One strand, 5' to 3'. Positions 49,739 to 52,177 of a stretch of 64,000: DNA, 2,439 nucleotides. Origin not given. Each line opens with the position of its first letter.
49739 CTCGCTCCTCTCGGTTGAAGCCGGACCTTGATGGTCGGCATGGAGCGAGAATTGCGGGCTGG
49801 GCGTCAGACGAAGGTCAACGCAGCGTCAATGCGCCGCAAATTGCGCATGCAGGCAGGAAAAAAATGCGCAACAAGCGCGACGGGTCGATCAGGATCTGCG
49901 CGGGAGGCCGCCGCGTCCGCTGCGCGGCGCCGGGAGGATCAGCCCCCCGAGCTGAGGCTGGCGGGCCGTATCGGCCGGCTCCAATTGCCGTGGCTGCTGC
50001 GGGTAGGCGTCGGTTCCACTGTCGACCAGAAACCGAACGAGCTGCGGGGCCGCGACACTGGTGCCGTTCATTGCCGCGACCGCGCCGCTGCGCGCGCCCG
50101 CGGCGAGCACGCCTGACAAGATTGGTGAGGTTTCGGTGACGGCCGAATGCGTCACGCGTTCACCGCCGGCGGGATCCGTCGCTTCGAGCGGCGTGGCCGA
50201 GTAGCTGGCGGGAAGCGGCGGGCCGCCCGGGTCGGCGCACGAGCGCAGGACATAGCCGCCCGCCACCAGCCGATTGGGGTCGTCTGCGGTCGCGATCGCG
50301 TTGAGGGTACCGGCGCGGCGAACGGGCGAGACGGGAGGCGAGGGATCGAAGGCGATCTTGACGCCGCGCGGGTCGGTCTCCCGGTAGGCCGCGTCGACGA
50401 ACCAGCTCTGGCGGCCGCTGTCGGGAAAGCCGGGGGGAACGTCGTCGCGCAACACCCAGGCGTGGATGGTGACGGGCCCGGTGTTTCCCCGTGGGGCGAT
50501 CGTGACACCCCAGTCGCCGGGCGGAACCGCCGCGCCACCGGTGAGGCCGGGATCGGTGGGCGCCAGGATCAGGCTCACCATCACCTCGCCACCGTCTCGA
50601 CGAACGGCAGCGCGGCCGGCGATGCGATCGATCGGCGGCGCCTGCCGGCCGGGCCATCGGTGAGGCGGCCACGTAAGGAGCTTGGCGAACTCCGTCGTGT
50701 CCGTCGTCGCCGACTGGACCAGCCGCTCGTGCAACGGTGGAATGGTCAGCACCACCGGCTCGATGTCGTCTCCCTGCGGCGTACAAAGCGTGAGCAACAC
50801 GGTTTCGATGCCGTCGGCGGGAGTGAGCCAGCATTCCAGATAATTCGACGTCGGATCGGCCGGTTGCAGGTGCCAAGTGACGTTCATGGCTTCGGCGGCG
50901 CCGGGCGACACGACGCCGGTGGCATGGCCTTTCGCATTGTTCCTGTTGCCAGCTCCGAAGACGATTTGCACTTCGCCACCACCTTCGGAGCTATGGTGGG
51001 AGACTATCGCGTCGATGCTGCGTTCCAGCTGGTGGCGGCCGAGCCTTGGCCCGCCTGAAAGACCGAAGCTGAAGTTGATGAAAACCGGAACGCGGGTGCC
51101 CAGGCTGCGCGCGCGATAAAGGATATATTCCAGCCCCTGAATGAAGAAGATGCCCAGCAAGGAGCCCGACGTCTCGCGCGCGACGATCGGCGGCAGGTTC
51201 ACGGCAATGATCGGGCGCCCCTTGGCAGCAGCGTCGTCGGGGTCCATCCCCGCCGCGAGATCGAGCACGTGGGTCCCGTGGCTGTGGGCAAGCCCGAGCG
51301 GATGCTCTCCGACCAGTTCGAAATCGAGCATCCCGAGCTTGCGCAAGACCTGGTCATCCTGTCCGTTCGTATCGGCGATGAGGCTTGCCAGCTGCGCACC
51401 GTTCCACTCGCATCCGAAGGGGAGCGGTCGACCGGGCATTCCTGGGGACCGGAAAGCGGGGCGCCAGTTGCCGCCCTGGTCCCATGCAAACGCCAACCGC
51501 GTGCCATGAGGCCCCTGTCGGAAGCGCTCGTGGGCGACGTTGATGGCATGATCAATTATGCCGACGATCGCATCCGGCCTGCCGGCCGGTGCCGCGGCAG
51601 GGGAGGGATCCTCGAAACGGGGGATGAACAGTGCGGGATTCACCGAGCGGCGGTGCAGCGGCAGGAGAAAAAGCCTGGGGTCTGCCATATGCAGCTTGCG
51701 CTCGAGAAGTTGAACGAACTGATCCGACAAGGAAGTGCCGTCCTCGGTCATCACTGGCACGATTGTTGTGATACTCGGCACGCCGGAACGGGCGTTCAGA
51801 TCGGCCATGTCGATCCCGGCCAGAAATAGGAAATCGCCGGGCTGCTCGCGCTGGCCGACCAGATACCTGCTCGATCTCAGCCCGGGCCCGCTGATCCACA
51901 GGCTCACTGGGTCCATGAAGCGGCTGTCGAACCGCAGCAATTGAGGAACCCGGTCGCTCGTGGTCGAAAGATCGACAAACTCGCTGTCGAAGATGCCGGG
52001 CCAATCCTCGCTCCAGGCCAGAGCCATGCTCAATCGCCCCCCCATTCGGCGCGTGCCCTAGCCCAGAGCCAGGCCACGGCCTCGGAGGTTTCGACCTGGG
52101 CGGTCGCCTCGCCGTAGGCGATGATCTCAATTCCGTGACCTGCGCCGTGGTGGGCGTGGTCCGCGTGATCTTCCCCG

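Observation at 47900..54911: Intact orphan module: SARP/TPR regulator, PAP2/haloperoxidase-like protein, atypical cytoplasmic S8 subtilase, double-hotdog-like protein and membrane protein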

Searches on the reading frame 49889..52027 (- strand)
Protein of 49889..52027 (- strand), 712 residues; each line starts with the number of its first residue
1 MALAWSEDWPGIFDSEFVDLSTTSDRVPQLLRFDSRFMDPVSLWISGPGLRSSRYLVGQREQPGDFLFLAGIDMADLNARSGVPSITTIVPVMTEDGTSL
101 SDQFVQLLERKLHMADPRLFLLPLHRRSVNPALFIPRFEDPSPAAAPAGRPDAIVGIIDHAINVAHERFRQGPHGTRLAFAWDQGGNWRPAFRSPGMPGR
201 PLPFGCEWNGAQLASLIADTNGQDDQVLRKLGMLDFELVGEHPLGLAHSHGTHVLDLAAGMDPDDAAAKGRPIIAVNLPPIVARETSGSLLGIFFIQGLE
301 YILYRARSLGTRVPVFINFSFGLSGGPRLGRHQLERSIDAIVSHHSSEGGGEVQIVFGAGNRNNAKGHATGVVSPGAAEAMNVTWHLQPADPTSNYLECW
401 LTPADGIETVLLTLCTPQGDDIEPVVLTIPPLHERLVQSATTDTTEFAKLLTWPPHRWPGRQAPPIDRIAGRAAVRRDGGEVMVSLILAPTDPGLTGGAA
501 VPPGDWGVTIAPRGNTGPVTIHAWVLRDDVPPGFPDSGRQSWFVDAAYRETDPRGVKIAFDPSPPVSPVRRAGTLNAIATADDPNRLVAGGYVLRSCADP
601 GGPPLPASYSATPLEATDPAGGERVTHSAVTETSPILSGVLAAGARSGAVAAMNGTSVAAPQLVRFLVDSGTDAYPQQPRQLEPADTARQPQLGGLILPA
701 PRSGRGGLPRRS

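Call 6: search_protein_families(library=pfam, proteins=[window:49889-52027:-], max_evalue=0.01)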
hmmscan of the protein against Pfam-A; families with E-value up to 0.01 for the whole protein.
window:49889-52027:- (712 aa): 1 family
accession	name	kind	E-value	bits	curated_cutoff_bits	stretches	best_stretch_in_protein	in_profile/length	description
PF00082.27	Peptidase_S8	-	0.00029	20.7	21.8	0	154-378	5-170/288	Subtilase family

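Call 7: search_protein_families(library=padloc, proteins=[window:49889-52027:-], max_evalue=0.01)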
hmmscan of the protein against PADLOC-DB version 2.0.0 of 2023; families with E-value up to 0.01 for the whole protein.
window:49889-52027:- (712 aa): 0 families

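Call 8: search_protein_families(library=ncbifam, proteins=[window:49889-52027:-], max_evalue=0.01)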
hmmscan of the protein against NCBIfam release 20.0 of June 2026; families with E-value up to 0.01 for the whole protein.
window:49889-52027:- (712 aa): 1 family
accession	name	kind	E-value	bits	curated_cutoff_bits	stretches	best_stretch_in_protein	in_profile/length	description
NF040809.1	germ_prot_CspBA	exception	3.8e-05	21.5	1250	1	243-368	151-259/1099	bifunctional germination protease/germinant receptor pseudoprotease CspBA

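Call 9: find_homologous_proteins(query=window:49889-52027:-)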
Query window:49889-52027:- (712 aa): 189 proteins with E <= 0.001 among 8000 candidates; the best 120 are listed.
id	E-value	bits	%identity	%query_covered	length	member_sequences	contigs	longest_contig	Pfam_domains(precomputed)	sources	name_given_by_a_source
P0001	0.0e+0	1628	100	100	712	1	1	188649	-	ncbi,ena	-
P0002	7.0e-121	423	42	94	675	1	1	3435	-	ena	-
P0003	2.0e-116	408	41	89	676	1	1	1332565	-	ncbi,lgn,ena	-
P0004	6.2e-115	403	41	85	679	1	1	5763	-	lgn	-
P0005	9.2e-115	403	41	88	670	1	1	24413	-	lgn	-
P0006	3.5e-110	388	44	79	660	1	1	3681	-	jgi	jgi:hypothetical protein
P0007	5.2e-110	387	38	90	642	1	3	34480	-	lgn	-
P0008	9.0e-110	386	41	88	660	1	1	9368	-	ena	-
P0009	1.0e-109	386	40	93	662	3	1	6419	-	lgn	-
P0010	4.3e-109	384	41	88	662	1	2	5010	-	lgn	-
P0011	6.4e-108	380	44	85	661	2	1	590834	PF00082.28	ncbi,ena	-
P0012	8.2e-108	380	41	92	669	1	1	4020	-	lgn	-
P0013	2.1e-107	378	42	79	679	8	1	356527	-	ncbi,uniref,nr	ncbi:hypothetical protein [uncultured Tateyamaria sp.]|uniref:hypothetical protein n=1 Tax=unculture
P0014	1.3e-106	376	41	88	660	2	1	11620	-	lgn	-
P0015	8.4e-106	373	43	85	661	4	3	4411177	-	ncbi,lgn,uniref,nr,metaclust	ncbi:S8/S53 family peptidase [Sedimentitalea nanhaiensis]|uniref:Subtilase family protein n=1 Tax=Se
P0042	2.6e-66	243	32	85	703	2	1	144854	PF00082.28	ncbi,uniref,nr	ncbi:S8 family serine peptidase [Pelagibius marinus]|uniref:S8 family serine peptidase n=1 Tax=Pelag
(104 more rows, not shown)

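Call 10: search_solved_structures(query=window:49889-52027:-, max_evalue=1, show_alignments=1)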
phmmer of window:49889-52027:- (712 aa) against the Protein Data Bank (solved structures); distinct sequences matched with E-value up to 1: 2.
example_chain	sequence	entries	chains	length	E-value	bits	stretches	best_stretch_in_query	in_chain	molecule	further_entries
9sj6_C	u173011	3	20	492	0.0042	18.6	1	243-368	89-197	Subtilisin-like serine germination related protease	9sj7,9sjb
4i0w_B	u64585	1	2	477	0.3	12.5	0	248-373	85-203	Protease CspB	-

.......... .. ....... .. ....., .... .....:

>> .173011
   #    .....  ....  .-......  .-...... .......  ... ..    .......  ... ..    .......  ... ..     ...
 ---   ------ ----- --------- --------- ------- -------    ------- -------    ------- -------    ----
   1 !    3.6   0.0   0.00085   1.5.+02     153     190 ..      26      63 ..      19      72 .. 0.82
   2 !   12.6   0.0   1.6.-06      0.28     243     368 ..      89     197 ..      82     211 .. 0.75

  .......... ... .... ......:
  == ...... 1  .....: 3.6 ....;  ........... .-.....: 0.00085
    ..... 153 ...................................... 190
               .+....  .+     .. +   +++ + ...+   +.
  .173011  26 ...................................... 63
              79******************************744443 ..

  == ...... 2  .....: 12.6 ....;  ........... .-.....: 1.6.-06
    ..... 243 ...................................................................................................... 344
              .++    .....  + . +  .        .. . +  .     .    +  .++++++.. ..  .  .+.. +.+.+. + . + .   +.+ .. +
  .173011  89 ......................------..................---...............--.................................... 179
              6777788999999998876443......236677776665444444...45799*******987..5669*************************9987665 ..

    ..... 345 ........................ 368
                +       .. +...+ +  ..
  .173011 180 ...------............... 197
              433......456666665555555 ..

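Call 12: find_encoding_contigs(protein=P0001, flank=10000, max_places=3)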
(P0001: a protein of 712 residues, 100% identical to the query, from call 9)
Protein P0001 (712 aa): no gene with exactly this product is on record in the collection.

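Call 13: find_encoding_contigs(protein=P0015, flank=10000, max_places=3)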
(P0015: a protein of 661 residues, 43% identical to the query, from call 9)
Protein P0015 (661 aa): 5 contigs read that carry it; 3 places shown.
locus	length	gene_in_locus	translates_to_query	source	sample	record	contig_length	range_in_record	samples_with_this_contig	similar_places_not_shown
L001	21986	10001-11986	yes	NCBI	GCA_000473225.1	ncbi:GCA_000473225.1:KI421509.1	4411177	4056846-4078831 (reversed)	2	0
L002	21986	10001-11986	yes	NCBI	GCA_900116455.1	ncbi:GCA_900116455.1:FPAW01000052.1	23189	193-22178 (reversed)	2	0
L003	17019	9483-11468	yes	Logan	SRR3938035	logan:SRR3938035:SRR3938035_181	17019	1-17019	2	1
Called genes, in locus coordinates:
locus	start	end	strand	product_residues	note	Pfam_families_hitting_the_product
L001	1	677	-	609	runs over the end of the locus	PF12551:PHBC_N, PF07167:PhaC_N, PF00561:Abhydrolase_1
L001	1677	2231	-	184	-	PF02775:TPP_enzyme_C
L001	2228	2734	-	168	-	PF02776:TPP_enzyme_N (weak)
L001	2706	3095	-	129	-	PF00582:Usp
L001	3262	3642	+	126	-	-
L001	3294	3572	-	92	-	-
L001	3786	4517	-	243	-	PF04982:TM_HPP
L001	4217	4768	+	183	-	-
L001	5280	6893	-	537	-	-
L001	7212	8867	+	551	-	-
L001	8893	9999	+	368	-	-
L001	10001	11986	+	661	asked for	-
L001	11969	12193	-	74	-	-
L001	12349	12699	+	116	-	-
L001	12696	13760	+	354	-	PF12833:HTH_18, PF00165:HTH_AraC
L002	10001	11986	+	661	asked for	-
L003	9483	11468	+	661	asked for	-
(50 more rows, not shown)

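Call 14: find_encoding_contigs(protein=P0042, flank=10000, max_places=3)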
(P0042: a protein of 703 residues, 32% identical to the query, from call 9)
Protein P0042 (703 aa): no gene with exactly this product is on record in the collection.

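Call 19: find_related_loci(query=A1, collection=genome_contigs, flank=10000)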
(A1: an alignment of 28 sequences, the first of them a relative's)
Query A1 (712 aa) in genome_contigs; peptide patterns used: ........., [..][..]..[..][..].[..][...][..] (x = any residue, [..] = any of these).
378 stretches matched a pattern; 273 encode a relative of the query (tblastn E <= 1e-3); the best 80 are kept; 80 distinct loci.
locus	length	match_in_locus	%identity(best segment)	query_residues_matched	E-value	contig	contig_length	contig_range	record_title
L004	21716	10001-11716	43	97-698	2e-111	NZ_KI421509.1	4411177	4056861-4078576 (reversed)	Sedimentitalea nanhaiensis DSM 24252 Leina_neu_scaffold_2512211952.4, whole genome shotgun sequence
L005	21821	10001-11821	41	38-667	8e-110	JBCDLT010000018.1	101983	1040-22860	MAG: Pseudomonadota bacterium isolate P01_H01_bin.91 k141_1072504_length_101983_cov_18.2522, whole genome shotgun sequen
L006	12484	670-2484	38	38-672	9e-109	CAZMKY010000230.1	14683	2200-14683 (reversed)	MAG TPA_asm: uncultured Rhodobacterales bacterium isolate binchicken_co372_38 genome assembly, contig: k141_3186832, who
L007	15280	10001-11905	40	38-697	2e-106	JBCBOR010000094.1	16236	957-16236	MAG: Pseudomonadota bacterium isolate J06633_11 NODE_94_length_16236_cov_9.854818, whole genome shotgun sequence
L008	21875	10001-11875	39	36-670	4e-105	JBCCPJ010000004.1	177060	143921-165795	MAG: Pseudomonadota bacterium isolate P01_D01_bin.125 k141_84629_length_177060_cov_23.4479, whole genome shotgun sequenc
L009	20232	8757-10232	42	147-667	1e-104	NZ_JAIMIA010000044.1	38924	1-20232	Tateyamaria pelophila strain DSM 17270 T_pelophila_Scaf44_length_38924_cov_104.363, whole genome shotgun sequence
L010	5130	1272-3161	37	34-704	1e-103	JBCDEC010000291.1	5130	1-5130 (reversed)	MAG: Pseudomonadota bacterium isolate P01_G01_bin.55 k141_1886989_length_5130_cov_11.0000, whole genome shotgun sequence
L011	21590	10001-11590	43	117-665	1e-102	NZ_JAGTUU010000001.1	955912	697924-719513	Thetidibacter halocola strain KMU-90 contig1, whole genome shotgun sequence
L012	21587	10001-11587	40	116-667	3e-101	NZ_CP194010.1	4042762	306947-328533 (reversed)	Roseobacter sp. S98 chromosome, complete genome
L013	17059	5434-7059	41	113-670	3e-101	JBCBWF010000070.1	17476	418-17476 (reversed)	MAG: Pseudomonadota bacterium isolate J06648_13 k141_195522_length_17476_cov_15.0000, whole genome shotgun sequence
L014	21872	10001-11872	36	38-701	6e-100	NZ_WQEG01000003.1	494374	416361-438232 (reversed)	Ruegeria sp. HKCCA6707 NODE_3, whole genome shotgun sequence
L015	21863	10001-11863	37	38-676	2e-98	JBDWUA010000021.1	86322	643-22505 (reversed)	MAG: Paracoccaceae bacterium isolate LC.09.M.C6_495_19 LC_09_M_C6_495_19_000000000021, whole genome shotgun sequence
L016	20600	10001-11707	40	107-700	6e-95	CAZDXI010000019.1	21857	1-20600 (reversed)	MAG TPA_asm: uncultured Rhodobacterales bacterium isolate SRP268394_co2_147 genome assembly, contig: NODE_3574_length_21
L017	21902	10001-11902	41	38-669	4e-111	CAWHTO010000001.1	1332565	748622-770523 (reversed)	MAG: uncultured Alphaproteobacteria bacterium isolate MFD03250.bin.1.25 genome assembly, contig: contig_12695, whole gen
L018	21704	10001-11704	35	118-699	8e-85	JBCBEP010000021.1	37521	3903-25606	MAG: Pseudomonadota bacterium isolate J06607_16 NODE_62_length_37521_cov_22.480356, whole genome shotgun sequence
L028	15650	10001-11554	31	152-672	3e-58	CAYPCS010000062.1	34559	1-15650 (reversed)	MAG TPA_asm: uncultured Granulosicoccaceae bacterium isolate binchicken_co385_39 genome assembly, contig: NODE_713_lengt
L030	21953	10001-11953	31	38-676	1e-57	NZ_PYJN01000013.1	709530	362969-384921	Rhizobium sp. SEMIA4064 C01_13, whole genome shotgun sequence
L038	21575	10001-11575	32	154-710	2e-55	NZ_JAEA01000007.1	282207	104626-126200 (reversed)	Microvirga flocculans ATCC BAA-817 L879DRAFT_scaffold00006.6_C, whole genome shotgun sequence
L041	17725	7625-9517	31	38-669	1e-57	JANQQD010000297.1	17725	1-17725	MAG: Anaerolineae bacterium isolate IP29b_bin.19 k99_2375541, whole genome shotgun sequence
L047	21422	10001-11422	33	155-669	3e-53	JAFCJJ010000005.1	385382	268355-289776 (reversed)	Bradyrhizobium diazoefficiens strain SZCCT0423 NODE_5, whole genome shotgun sequence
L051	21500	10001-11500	32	145-667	8e-54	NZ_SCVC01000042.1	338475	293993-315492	MAG: Reyranella sp. isolate GW715_bin.31 GW715_bin.31-117501, whole genome shotgun sequence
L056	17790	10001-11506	32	151-665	1e-50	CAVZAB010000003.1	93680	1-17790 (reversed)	MAG: uncultured Alphaproteobacteria bacterium isolate MFD02134.bin.2.41 genome assembly, contig: contig_115114, whole ge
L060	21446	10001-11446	32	154-667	9e-50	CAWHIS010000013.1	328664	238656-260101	MAG: uncultured beta proteobacterium isolate MFD02134.bin.1.167 genome assembly, contig: contig_15118, whole genome shot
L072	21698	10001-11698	32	140-697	3e-48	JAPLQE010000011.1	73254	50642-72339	MAG: Burkholderiales bacterium isolate LacPavin_0818_WC40_MAG_72_27 LacPavin_0818_WC40_scaffold_664761, whole genome sho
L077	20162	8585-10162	29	122-669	6e-47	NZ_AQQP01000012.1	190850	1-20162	Phaeobacter sp. 22II1-1F12B contig12, whole genome shotgun sequence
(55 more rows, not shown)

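Call 38: search_protein_families(library=pfam, proteins=[window:49889-52027:-, L004:5025-6638:-], max_evalue=10)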
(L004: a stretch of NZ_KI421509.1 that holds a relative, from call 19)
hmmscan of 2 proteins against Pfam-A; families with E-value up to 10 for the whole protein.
window:49889-52027:- (712 aa): 2 families
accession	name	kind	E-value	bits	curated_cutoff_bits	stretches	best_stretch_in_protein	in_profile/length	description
PF00082.27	Peptidase_S8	-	0.00029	20.7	21.8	1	154-378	5-170/288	Subtilase family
PF22971.2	Ig_VEGFR-1-like_5th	-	0.16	12.6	27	1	381-402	37-58/130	VEGFR-1-like, immunoglobulin-like domain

L004:5025-6638:- (537 aa): 1 family
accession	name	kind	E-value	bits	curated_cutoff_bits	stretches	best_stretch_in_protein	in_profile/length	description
PF00353.25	HemolysinCabind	-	2.4e-90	296.2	23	15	194-228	2-36/36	RTX calcium-binding nonapeptide repeat (4 copies)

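Call 43: predict_structure(alignment_id=A1)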
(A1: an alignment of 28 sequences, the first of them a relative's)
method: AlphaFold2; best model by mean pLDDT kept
length: 712 residues; sequences in the alignment: 28
mean_pLDDT: 81.7   pTM: 0.89
mean pLDDT of the five models: 81.7, 78.8, 78.0, 77.9, 76.8
residues with pLDDT >= 90: 338; 70-90: 211; 50-70: 114; < 50: 49
segments of 3 or more residues with pLDDT < 50: 14-30, 96-99, 435-442, 676-678, 704-712
pLDDT, mean of each block of 10 residues (from residue 1): 79 44 42 72 85 68 68 77 59 55 57 76 84 59 58 96 95 92 88 54 87 95 93 79 85 95 91 95 84 91 92 94 88 90 91 96 94 92 96 94 93 95 91 52 67 71 78 90 95 86 97 94 89 74 96 90 94 94 93 71 85 84 89 83 91 93 94 55 65 87 45 31
secondary structure, 60 per line:
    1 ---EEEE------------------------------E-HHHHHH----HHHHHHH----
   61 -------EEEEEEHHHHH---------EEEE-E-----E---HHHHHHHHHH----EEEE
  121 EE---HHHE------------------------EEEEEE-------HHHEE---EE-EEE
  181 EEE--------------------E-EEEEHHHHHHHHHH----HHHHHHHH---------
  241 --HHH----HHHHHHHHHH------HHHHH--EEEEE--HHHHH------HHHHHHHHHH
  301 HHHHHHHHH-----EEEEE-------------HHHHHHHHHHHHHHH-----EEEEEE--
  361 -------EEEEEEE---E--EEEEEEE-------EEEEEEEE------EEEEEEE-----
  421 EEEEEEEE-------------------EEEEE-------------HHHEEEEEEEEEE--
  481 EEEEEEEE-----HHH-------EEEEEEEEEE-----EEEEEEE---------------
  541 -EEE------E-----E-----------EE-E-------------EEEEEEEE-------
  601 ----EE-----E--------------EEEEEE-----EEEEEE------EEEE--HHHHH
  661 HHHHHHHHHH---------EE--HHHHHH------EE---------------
elements in order (helices of 4 or more, strands of 3 or more residues): E4-7 H40-45 H50-56 E68-73 H74-78 E88-91 H103-112 E117-122 E154-159 E178-183 E206-209 H210-219 H224-231 H250-259 H266-270 E273-277 H280-284 H291-309 E315-319 H333-347 E353-358 E368-374 E381-387 E395-402 E409-415 E421-428 E448-452 E469-478 E481-488 E504-513 E519-525 E542-544 E586-593 E627-632 E638-643 E650-653 H656-670 H684-689

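Call 46: fold_search(model_id=the predicted structure, library=pdb)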
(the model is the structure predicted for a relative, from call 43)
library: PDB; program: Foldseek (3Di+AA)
matches with E <= 10: 1263; with E <= 0.001: 16
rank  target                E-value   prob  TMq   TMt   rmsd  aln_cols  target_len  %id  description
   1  4i0w_B                5.7e-21  1.00  0.45  0.67   5.0       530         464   15  Structure of the Clostridium Perfringens CspB protease (released 2013-04-03)
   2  4i0w_D                7.2e-21  1.00  0.44  0.64   7.6       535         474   16  Structure of the Clostridium Perfringens CspB protease (released 2013-04-03)
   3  9pr9_D                7.3e-19  1.00  0.47  0.65   7.3       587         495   14  Crystal structure of the Clostridiodes difficile CspA homodimer (released 2026-01-21)
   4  9pr9_A                7.3e-19  1.00  0.47  0.61   9.6       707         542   14  Crystal structure of the Clostridiodes difficile CspA homodimer (released 2026-01-21)
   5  9pr9_C                7.7e-19  1.00  0.43  0.55   7.0       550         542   15  Crystal structure of the Clostridiodes difficile CspA homodimer (released 2026-01-21)
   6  9pr8_C                2.8e-18  1.00  0.46  0.57   4.8       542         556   15  Crystal Structure of the Clostridiodes difficile CspC-CspA heterodimer. (released 2026-01-21)
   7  9pr8_D                2.9e-18  1.00  0.47  0.60   9.1       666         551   14  Crystal Structure of the Clostridiodes difficile CspC-CspA heterodimer. (released 2026-01-21)
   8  9pr9_B                4.2e-18  1.00  0.47  0.65   5.8       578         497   14  Crystal structure of the Clostridiodes difficile CspA homodimer (released 2026-01-21)
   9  9pr8_A                7.5e-18  1.00  0.50  0.65   8.9       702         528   13  Crystal Structure of the Clostridiodes difficile CspC-CspA heterodimer. (released 2026-01-21)
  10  6mw4                  1.3e-17  1.00  0.44  0.56   4.8       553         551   15  Structure of pseudoprotease CspC from Clostridioides difficile (released 2019-06-26)
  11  9pr8_B                9.7e-17  1.00  0.48  0.63  10.0       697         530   13  Crystal Structure of the Clostridiodes difficile CspC-CspA heterodimer. (released 2026-01-21)
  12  9ues_B                1.5e-06  1.00  0.16  0.26  12.9       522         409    9  Crystal structure of an inactive TKSP mutant in complex with the TKS propeptide (released 2026-02-18)
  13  3afg_B                2.2e-06  1.00  0.19  0.25  16.5       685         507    9  Crystal structure of ProN-Tk-SP from Thermococcus kodakaraensis (released 2010-08-04)
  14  3afg_A                4.9e-05  0.97  0.19  0.25  16.9       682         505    9  Crystal structure of ProN-Tk-SP from Thermococcus kodakaraensis (released 2010-08-04)
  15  7bj3                  5.8e-05  0.99  0.23  0.18  19.4       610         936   11  ScpA from Streptococcus pyogenes, S512A active site mutant (released 2021-05-12)
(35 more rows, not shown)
